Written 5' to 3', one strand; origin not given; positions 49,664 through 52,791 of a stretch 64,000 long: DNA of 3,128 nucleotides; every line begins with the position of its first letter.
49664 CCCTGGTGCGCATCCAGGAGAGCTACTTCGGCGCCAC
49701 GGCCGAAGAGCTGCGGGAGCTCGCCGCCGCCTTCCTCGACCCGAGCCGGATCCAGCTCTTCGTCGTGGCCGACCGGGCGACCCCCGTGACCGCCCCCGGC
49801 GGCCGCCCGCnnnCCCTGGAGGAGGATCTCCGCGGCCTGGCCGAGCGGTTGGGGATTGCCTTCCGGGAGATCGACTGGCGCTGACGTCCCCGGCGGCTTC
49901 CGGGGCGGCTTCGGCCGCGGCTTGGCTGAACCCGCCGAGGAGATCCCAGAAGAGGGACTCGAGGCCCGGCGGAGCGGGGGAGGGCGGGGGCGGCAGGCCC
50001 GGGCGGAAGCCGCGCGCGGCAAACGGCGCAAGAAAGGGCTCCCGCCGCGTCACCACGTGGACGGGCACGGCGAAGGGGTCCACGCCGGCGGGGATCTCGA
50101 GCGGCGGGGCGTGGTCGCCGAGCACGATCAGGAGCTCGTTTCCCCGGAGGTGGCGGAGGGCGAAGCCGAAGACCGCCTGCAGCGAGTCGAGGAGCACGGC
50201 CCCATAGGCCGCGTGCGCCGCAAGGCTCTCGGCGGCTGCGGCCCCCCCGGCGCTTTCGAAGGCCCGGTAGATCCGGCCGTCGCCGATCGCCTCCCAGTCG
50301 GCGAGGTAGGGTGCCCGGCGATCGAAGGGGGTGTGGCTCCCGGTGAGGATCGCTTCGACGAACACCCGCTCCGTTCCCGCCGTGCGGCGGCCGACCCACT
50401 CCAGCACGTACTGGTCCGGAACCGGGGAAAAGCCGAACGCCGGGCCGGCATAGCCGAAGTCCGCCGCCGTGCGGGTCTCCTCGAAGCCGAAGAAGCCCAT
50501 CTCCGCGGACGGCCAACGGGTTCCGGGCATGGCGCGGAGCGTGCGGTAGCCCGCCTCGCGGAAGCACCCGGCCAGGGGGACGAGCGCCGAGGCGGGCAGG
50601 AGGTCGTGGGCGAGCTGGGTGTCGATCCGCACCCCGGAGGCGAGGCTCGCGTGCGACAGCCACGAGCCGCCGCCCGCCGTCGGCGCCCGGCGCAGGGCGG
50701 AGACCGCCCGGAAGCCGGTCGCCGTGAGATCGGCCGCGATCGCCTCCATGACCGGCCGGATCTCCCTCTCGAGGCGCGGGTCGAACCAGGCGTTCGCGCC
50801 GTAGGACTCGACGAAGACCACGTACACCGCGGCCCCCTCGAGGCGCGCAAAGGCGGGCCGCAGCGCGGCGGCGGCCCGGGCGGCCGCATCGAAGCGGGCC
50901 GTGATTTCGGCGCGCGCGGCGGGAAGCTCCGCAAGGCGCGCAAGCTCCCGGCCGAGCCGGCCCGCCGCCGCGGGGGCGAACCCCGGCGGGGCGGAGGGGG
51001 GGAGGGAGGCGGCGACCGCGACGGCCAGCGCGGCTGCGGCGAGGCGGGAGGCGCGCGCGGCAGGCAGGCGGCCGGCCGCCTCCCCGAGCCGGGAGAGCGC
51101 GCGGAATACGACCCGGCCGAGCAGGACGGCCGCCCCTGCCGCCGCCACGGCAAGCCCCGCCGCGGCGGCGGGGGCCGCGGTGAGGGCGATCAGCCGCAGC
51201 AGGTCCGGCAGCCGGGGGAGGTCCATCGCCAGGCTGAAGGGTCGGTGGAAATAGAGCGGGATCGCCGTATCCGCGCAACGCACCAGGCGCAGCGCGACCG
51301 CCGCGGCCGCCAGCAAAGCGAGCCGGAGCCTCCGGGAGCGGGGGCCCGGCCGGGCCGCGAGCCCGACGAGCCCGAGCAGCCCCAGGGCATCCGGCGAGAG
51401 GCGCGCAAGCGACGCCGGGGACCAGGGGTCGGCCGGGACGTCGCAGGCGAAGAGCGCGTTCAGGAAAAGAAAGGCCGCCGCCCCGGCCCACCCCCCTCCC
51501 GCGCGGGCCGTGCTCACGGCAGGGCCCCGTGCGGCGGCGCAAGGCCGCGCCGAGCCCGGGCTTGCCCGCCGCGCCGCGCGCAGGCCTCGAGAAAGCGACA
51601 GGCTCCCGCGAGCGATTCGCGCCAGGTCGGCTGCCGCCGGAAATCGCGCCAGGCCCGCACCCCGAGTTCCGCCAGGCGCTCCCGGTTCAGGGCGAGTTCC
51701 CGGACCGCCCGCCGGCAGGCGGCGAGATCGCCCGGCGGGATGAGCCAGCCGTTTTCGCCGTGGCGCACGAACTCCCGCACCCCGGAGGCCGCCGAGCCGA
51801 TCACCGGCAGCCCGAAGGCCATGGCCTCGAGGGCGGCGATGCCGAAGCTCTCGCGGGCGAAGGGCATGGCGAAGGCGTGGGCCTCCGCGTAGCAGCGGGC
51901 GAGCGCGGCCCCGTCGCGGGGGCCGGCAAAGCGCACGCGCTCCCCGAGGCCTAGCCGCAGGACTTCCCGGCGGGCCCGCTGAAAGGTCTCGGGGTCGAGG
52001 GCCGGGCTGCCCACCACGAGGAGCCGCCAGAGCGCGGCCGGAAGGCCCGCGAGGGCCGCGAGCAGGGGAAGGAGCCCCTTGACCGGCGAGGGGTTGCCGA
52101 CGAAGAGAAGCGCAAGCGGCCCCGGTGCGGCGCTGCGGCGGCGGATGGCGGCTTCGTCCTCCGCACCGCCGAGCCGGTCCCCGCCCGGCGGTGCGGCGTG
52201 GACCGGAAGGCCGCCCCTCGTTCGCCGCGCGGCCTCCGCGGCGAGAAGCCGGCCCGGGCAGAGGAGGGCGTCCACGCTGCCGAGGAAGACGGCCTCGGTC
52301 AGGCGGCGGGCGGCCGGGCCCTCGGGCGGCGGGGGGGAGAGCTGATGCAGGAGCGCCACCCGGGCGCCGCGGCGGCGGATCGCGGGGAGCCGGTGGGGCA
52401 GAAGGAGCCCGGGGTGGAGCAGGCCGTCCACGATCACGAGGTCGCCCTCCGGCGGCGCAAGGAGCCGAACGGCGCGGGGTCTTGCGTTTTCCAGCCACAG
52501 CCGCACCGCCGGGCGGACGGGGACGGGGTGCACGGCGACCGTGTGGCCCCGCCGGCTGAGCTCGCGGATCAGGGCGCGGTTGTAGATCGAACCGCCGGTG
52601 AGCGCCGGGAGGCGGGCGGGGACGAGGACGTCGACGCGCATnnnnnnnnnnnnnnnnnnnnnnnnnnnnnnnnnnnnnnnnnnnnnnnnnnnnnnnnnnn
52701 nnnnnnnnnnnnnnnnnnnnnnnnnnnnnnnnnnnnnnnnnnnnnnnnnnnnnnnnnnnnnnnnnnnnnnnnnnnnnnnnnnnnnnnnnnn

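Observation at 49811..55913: Translationally coupled operon mixing phospholipid head-group, glycosyl-transfer, LtaS-like and pterin/pyrimidine-type enzymes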

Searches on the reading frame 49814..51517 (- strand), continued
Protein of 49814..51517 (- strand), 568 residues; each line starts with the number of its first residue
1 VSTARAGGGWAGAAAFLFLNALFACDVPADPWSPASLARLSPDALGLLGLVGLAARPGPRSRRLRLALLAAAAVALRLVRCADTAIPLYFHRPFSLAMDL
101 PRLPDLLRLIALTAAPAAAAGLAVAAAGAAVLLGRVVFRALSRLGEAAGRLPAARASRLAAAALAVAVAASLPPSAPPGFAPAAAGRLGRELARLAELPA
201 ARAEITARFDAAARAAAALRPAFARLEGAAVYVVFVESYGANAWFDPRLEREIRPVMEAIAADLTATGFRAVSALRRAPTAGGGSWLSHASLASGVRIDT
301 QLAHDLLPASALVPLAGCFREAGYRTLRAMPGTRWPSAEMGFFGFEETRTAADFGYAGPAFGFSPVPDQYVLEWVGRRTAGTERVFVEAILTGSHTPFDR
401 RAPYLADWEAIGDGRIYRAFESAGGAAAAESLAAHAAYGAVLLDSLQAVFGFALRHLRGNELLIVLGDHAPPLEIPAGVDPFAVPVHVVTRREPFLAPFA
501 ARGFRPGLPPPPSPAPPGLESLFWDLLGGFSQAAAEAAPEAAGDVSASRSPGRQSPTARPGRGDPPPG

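Call 86: search_protein_families(library=ncbifam, proteins=[L093:14097-15089:+, L093:15885-17459:+, L080:2803-3633:+, L080:3568-4410:-, L080:5405-5800:-, L080:5814-6818:-, L080:6971-8074:+, L080:8101-8901:+, L080:8838-9731:-, L080:9803-11428:+], max_evalue=0.00001)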
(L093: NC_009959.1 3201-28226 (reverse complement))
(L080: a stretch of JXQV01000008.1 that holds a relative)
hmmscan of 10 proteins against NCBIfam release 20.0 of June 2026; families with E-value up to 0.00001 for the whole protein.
L093:14097-15089:+ (331 aa): 0 families

L093:15885-17459:+ (525 aa): 4 families
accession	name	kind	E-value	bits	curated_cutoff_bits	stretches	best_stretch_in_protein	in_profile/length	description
NF040733.1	ABC_perm_U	equivalog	7.4e-32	110.8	295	2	21-238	12-231/251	ABC transporter permease subunit SaoP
NF008470.0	PRK11365.1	equivalog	9.5e-22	77.6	347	2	369-516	103-250/263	aliphatic sulfonate ABC transporter permease SsuC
TIGR01183.1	ntrB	equivalog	9.3e-13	48.3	209.05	1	337-479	28-170/202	nitrate ABC transporter permease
NF007545.0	PRK10160.1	equivalog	5.6e-11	42.4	342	1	24-252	31-267/275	taurine ABC transporter permease TauC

L080:2803-3633:+ (277 aa): 7 families
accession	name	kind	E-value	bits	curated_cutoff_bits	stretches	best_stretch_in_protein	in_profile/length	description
TIGR00227.1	ribD_Cterm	domain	5e-41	140.6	150.15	1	46-247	4-214/216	riboflavin-specific deaminase C-terminal domain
TIGR01508.1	rib_reduct_arch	equivalog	2.3e-34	118.5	186.45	1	46-213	2-172/210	2,5-diamino-6-(ribosylamino)-4(3H)-pyrimidinone 5'-phosphate reductase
TIGR00326.1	eubact_ribD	equivalog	1.2e-29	103.7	156.35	1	45-244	141-341/343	bifunctional diaminohydroxyphosphoribosylaminopyrimidine deaminase/5-amino-6-(5-phosphoribosylamino)uracil reductase RibD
NF010664.0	PRK14059.1-2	equivalog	5.1e-17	62.4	226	1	42-219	34-226/257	pyrimidine reductase family protein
NF010663.0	PRK14059.1-1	equivalog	1.1e-16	60.9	184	1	36-215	19-216/253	pyrimidine reductase family protein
NF008052.0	PRK10786.1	equivalog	1e-15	57.3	500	1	46-244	148-361/367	bifunctional diaminohydroxyphosphoribosylaminopyrimidine deaminase/5-amino-6-(5-phosphoribosylamino)uracil reductase RibD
NF010665.0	PRK14059.1-4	equivalog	1.7e-13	50.5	274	1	35-222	31-233/260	pyrimidine reductase family protein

L080:3568-4410:- (281 aa): 1 family
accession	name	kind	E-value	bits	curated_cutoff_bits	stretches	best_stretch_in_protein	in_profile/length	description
TIGR02072.1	BioC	equivalog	5.5e-07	29.6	184.95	1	46-114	25-92/244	malonyl-ACP O-methyltransferase BioC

L080:5405-5800:- (132 aa): 2 families
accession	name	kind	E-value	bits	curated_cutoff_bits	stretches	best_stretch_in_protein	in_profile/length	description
TIGR03367.1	queuosine_QueD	equivalog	1.3e-08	35.1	89.25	1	5-96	3-91/92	6-carboxytetrahydropterin synthase QueD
TIGR00039.1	6PTHBS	subfamily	9.3e-07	29.2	125.5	1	1-100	1-99/124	6-pyruvoyl tetrahydropterin synthase/6-carboxytetrahydropterin synthase family protein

L080:5814-6818:- (335 aa): 1 family
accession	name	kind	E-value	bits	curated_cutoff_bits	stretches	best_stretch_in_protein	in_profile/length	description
TIGR01202.1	bchC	equivalog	1e-19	70.8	291.25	1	38-328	23-303/308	chlorophyll synthesis pathway protein BchC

L080:6971-8074:+ (368 aa): 6 families
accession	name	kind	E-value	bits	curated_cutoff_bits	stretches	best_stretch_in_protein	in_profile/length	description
NF006456.0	PRK08815.1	equivalog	4.1e-140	467.3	464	1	11-367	12-373/376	GTP cyclohydrolase II RibA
NF001591.0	PRK00393.1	subfamily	6.3e-58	195.4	148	1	168-362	5-197/199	GTP cyclohydrolase II RibA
NF006803.0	PRK09311.1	equivalog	1.7e-54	185.2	569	1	166-363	211-408/417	bifunctional 3,4-dihydroxy-2-butanone-4-phosphate synthase/GTP cyclohydrolase II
NF006805.0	PRK09318.1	equivalog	2.8e-54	184.6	486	1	167-362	192-383/387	bifunctional 3,4-dihydroxy-2-butanone-4-phosphate synthase/GTP cyclohydrolase II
TIGR00505.1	ribA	equivalog_domain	3e-50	170.4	205.85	1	180-359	12-191/191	GTP cyclohydrolase II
NF006806.0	PRK09319.1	equivalog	2.7e-49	168.2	764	1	153-363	201-413/561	bifunctional 3,4-dihydroxy-2-butanone-4-phosphate synthase/GTP cyclohydrolase II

L080:8101-8901:+ (267 aa): 1 family
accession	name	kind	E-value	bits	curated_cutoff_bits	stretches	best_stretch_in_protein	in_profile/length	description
TIGR00560.1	pgsA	equivalog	4.8e-10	40.2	109.1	1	80-240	4-162/183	CDP-diacylglycerol--glycerol-3-phosphate 3-phosphatidyltransferase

L080:8838-9731:- (298 aa): 2 families
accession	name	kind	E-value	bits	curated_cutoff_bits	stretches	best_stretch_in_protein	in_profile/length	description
NF033480.1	bifunc_MprF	equivalog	4.6e-13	48.4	600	1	7-277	11-278/841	bifunctional lysylphosphatidylglycerol flippase/synthetase MprF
TIGR00374.1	TIGR00374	subfamily_domain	1.6e-10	40.9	43.2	1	8-174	3-175/323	flippase-like domain-containing protein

L080:9803-11428:+ (542 aa): 0 families

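Call 93: search_protein_representatives(protein=window:49814-51517:-)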
Query: 568 residues. Proteins with E-value up to 0.001 (for the whole library): 1586; up to 1e-10: 1134; up to 1e-30: 463. The best 150 are listed.
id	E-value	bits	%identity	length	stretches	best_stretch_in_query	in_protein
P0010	8.1e-185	632.2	62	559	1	12-551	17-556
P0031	8.7e-94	331.7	43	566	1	9-540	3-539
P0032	1.5e-82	294.6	47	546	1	13-420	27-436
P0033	1.7e-80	287.9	38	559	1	15-535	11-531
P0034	3.7e-80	286.7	38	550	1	14-532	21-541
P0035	5.1e-77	276.3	39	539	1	15-534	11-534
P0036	7.6e-77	275.8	35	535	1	16-528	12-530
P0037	1.2e-74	268.5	32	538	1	17-530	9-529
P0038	1.6e-74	268.1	39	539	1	15-524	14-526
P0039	1.8e-74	268.0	33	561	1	15-536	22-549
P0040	6.2e-74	266.2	37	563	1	12-562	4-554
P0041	1.1e-73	265.3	33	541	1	15-531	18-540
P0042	7.4e-73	262.6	36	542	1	9-531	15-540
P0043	1.6e-72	261.5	38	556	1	13-536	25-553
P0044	2.4e-71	257.6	37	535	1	14-523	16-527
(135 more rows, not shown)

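Call 103: search_protein_families(library=padloc, proteins=[window:49814-51517:-], max_evalue=0.001)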
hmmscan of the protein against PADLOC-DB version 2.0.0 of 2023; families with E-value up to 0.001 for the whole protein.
window:49814-51517:- (568 aa): 0 families

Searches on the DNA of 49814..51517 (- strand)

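Call 98: search_rna_families(sources=[L080, L025, L083, L077, L093, L051, L010], threshold=gathering)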
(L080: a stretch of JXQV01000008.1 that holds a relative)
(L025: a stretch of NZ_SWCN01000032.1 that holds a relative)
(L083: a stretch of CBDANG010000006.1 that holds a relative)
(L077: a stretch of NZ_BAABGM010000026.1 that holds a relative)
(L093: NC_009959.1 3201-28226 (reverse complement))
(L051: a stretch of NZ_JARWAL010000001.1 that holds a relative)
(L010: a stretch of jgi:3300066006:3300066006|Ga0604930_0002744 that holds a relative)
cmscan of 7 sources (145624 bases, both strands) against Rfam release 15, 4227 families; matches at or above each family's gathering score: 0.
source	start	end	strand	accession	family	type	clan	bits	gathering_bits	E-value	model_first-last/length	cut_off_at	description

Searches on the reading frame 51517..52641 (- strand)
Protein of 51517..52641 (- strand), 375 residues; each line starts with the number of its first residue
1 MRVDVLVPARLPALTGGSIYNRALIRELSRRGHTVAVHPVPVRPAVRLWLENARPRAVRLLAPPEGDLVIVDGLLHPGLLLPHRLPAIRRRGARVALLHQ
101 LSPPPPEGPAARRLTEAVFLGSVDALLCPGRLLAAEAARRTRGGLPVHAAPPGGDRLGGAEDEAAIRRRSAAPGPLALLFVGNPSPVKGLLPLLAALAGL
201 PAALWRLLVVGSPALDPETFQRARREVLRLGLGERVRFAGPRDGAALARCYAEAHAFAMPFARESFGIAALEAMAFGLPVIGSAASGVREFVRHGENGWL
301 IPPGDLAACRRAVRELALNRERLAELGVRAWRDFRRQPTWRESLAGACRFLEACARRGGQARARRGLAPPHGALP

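Call 6: search_protein_families(library=pfam, proteins=[window:51517-52641:-], max_evalue=0.01)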
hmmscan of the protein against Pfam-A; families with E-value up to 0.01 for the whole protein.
window:51517-52641:- (375 aa): 4 families
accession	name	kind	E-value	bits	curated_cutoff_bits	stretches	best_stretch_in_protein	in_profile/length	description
PF00534.26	Glycos_transf_1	-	9.7e-32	110.3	26.4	1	166-327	5-166/172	Glycosyl transferases group 1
PF13692.12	Glyco_trans_1_4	-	4.7e-29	101.9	27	1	178-317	4-140/142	Glycosyl transferases group 1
PF20706.3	GT4-conflict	-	2.1e-12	47.2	26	1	124-295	148-323/385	Family 4 Glycosyltransferase in conflict systems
PF13524.12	Glyco_trans_1_2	-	2.2e-06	28.1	25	1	206-342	16-137/144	Glycosyl transferase-like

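Call 7: search_protein_families(library=ncbifam, proteins=[window:51517-52641:-], max_evalue=0.01)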
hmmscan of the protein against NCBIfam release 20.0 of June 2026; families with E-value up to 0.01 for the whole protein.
window:51517-52641:- (375 aa): 29 families (the best 25 are shown)
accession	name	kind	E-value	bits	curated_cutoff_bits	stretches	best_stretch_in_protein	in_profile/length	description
NF041876.1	EPS_EpsE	equivalog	9.7e-24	84.3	400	1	171-330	210-372/389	exopolysaccharide biosynthesis GT4 family glycosyltransferase EpsE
TIGR03999.1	thiol_BshA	equivalog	2.9e-19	69.2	273.7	1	178-332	202-351/375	N-acetyl-alpha-D-glucosaminyl L-malate synthase BshA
TIGR03449.1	mycothiol_MshA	equivalog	8.5e-19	67.7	462.5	1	176-343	221-392/406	D-inositol-3-phosphate glycosyltransferase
TIGR04047.1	MSMEG_0565_glyc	hypoth_equivalog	2.2e-15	56.6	259.85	1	161-343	179-363/373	MSMEG_0565 family glycosyltransferase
TIGR03088.1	stp2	hypoth_equivalog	2.7e-14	53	409.05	1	178-332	197-351/374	TIGR03088 family PEP-CTERM/XrtA system glycosyltransferase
NF053787.1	GlcN_PG_synth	equivalog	5.6e-14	51.8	480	1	177-347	199-352/361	N-acetylglucosaminyl phosphatidylglycerol synthase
TIGR02149.1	glgA_Coryne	subfamily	3.4e-13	49.5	302.4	1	177-308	206-338/391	glycogen synthase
TIGR04063.1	stp3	hypoth_equivalog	1.2e-12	47.4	442.05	1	176-345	214-386/397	TIGR04063 family PEP-CTERM/XrtA system glycosyltransferase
NF038295.1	EPS_HpsP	equivalog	1.7e-10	40.5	550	1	177-340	209-373/388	hormogonium polysaccharide biosynthesis glycosyltransferase HpsP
NF038229.1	Glyco4_Geo_Pelo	equivalog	3.9e-10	39.3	400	1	176-317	162-299/338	GPMC system family 4 glycosyltransferase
TIGR04157.1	glyco_rSAM_CFB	subfamily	1.4e-08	34.1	400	1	178-303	230-350/406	TIGR04157 family glycosyltransferase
NF038298.1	EPS_HpsO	equivalog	1.4e-08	33.9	575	1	263-332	298-365/388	hormogonium polysaccharide biosynthesis glycosyltransferase HpsO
NF041010.1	glycosy_Agl16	equivalog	8.5e-08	31.4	575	1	177-327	181-325/352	glycosylation protein Agl16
NF012028.0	PRK15484.1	subfamily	1e-07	31.4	618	1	177-300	195-324/380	lipopolysaccharide N-acetylglucosaminyltransferase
NF007396.0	PRK09922.1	equivalog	3.1e-07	29.6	385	1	188-316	197-323/361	lipopolysaccharide 1,6-galactosyltransferase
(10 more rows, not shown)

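Call 84: search_solved_structures(query=window:51517-52641:-, max_evalue=0.000001, show_alignments=0)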
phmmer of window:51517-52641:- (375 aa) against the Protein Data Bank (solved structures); distinct sequences matched with E-value up to 0.000001: 18.
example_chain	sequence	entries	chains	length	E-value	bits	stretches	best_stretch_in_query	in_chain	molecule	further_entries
6kih_A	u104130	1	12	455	4.6e-18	68.9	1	172-319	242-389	Tll1590 protein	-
3c4q_A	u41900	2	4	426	6.9e-16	61.7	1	150-346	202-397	Predicted glycosyltransferases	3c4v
3c48_A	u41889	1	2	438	1.6e-15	60.5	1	150-330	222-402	Predicted glycosyltransferases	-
4xso_B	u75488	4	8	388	2.3e-13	53.4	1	181-313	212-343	Alr3699 protein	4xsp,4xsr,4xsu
2jjm_A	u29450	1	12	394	6.2e-12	48.7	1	178-332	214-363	GLYCOSYL TRANSFERASE, GROUP 1 FAMILY PROTEIN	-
3mbo_A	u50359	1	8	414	6.9e-12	48.5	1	178-332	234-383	Glycosyltransferase, group 1 family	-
5ze7_B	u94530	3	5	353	1.2e-11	47.8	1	149-317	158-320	UDP-glucose:tetrahydrobiopterin glucosyltransferase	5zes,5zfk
5zer_A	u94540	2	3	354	1.2e-11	47.8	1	149-317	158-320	UDP-glucose:tetrahydrobiopterin glucosyltransferase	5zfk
6n1x_A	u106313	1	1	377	7.1e-10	41.9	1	170-314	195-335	Glycosyltransferase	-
6d9t_A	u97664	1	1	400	8.2e-10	41.7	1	170-314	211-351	Glycosyl transferase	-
9v0l_A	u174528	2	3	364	3.3e-09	39.7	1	172-318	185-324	tetrahydrobiopterin glucosyltransferases | tetrahydrobiopterin glucosyltransferase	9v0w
5d00_A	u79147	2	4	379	5.6e-09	39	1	163-314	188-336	N-acetyl-alpha-D-glucosaminyl L-malate synthase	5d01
4n9w_A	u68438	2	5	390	3.9e-08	36.2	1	174-313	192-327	GDP-mannose-dependent alpha-(1-2)-phosphatidylinositol mannosyltransferase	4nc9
2gej_A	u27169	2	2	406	4.4e-08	36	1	174-313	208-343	PHOSPHATIDYLINOSITOL MANNOSYLTRANSFERASE (PimA)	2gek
7qsg_A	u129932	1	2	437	4.7e-07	32.6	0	185-343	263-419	D-inositol 3-phosphate glycosyltransferase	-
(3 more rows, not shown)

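Call 103: search_protein_families(library=padloc, proteins=[window:51517-52641:-], max_evalue=0.001)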
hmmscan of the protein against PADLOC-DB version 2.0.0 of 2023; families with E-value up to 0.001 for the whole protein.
window:51517-52641:- (375 aa): 0 families
